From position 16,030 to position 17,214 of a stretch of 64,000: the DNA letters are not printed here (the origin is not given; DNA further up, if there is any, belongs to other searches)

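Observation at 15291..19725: Five-gene tandem array of translationally coupled paralogs with hypervariable N-terminal halves and near-identical C-terminal halves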

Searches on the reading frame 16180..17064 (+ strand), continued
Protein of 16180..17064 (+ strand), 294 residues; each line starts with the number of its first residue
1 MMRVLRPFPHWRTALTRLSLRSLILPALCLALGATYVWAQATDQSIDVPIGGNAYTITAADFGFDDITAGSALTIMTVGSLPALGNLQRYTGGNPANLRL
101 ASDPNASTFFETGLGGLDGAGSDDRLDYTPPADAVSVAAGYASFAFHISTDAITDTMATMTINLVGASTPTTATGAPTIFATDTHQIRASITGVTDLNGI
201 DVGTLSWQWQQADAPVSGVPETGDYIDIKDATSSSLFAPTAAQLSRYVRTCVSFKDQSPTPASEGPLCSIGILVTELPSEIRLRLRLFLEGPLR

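Call 51: search_protein_families(library=pfam, proteins=[P0155, P0020], max_evalue=0.1)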
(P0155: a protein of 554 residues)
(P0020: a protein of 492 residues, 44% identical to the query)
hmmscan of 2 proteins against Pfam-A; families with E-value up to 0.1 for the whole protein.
P0155 (554 aa): 0 families

P0020 (492 aa): 2 families
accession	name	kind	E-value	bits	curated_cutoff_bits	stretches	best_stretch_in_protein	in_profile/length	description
PF05345.18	He_PIG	-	1.6e-19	70.6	24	2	391-471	6-93/96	Putative Ig domain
PF17963.7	Big_9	-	0.064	14.6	23.6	1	126-166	52-88/89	Bacterial Ig domain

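Call 62: search_protein_families(library=pfam, proteins=[P0042, P0046, P0055, P0058, P0050], max_evalue=0.001)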
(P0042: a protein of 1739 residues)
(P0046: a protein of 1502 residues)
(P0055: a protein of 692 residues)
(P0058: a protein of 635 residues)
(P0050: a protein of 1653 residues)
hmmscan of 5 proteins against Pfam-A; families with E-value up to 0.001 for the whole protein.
P0042 (1739 aa): 3 families
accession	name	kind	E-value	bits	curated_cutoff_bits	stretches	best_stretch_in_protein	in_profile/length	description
PF16709.11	SCAB-Ig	-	5.1e-10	39.7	27.6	0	1197-1234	28-66/98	Ig domain of plant-specific actin-binding protein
PF18094.7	DNA_pol_B_N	-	5.5e-05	24.2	25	0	1356-1408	36-88/104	DNA polymerase beta N-terminal domain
PF23197.1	IG_AIR9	-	0.00026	21.2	27.5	0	1111-1143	49-82/87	AIR9 A9 domain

P0046 (1502 aa): 1 family
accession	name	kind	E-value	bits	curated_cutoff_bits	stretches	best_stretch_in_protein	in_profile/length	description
PF16184.11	Cadherin_3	-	4.1e-08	33.6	25.5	1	336-413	21-93/106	Cadherin-like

P0055 (692 aa): 0 families

P0058 (635 aa): 1 family
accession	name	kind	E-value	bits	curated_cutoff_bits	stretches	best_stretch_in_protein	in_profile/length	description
PF05345.18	He_PIG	-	1.5e-17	64.2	24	2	439-518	8-94/96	Putative Ig domain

P0050 (1653 aa): 2 families
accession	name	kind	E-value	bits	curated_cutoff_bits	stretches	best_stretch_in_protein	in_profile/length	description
PF16184.11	Cadherin_3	-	2.1e-08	34.5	25.5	0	1061-1150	11-94/106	Cadherin-like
PF16709.11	SCAB-Ig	-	3.3e-08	33.9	27.6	0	838-878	26-66/98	Ig domain of plant-specific actin-binding protein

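Call 80: find_encoding_contigs(protein=P0023, flank=8000, max_places=3)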
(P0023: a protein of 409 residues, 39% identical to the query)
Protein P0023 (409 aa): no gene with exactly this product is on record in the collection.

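Call 81: find_encoding_contigs(protein=P0009, flank=8000, max_places=3)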
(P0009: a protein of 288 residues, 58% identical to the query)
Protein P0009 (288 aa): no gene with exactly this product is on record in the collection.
